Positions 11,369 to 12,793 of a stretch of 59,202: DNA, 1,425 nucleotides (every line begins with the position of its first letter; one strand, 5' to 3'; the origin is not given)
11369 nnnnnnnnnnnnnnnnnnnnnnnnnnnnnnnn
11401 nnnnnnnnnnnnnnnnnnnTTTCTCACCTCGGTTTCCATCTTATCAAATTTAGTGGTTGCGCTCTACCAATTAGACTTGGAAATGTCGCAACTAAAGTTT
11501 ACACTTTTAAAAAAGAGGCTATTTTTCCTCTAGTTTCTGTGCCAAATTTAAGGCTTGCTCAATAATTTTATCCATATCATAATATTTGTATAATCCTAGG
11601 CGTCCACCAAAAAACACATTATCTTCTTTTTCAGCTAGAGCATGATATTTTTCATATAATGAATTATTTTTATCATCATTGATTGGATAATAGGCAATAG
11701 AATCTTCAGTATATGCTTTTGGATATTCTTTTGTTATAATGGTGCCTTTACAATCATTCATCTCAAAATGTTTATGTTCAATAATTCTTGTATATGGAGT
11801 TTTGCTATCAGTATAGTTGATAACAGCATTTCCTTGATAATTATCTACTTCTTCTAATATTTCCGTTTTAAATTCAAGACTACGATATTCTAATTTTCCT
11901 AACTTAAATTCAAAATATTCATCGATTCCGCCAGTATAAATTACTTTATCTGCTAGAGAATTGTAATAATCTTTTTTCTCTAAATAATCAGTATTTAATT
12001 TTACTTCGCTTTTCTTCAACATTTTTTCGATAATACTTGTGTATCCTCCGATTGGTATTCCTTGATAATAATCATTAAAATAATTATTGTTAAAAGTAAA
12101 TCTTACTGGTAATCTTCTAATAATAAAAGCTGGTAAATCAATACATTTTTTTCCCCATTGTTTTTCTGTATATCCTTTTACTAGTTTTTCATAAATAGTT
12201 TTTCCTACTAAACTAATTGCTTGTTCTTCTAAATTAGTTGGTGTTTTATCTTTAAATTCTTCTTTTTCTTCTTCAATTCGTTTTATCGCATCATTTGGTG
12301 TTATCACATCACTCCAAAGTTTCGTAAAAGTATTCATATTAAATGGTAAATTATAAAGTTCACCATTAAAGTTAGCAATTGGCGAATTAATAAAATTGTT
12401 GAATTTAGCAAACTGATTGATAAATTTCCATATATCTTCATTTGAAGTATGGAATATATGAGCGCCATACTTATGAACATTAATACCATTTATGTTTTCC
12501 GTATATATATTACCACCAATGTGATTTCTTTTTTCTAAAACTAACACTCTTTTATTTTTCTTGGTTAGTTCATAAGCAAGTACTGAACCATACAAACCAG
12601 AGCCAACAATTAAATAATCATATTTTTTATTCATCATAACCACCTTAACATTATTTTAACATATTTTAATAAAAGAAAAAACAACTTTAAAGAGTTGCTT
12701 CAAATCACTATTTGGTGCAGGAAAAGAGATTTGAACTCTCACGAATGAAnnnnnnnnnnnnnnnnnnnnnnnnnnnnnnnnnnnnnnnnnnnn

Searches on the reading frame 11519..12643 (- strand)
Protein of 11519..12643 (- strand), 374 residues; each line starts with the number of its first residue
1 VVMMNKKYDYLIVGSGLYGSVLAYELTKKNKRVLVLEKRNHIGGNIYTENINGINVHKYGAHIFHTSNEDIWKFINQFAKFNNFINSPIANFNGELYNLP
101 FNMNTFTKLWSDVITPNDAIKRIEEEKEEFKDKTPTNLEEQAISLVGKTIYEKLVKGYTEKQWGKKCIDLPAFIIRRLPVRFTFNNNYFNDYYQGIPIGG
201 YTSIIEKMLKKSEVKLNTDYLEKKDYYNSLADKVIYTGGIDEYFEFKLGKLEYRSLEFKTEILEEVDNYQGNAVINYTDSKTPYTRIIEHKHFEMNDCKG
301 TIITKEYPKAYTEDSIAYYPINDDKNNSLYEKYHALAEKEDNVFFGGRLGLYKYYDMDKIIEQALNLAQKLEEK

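Call 9: search_protein_families(library=pfam, proteins=[window:11519-12643:-])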
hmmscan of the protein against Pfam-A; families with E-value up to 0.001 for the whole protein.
window:11519-12643:- (374 aa): 4 families
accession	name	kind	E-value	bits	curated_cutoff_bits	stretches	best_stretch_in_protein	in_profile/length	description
PF03275.19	GLF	-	1.6e-79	266.8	26.3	1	153-354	1-203/203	UDP-galactopyranose mutase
PF13450.12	NAD_binding_8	-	5.7e-24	84.6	21.9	1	12-78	1-68/68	NAD(P)-binding Rossmann-like domain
PF01593.30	Amino_oxidase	-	2e-11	44.3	19.8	1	22-218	6-223/443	Flavin containing amine oxidoreductase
PF01266.30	DAO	-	1.8e-05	24.9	27.9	1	9-44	1-37/353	FAD dependent oxidoreductase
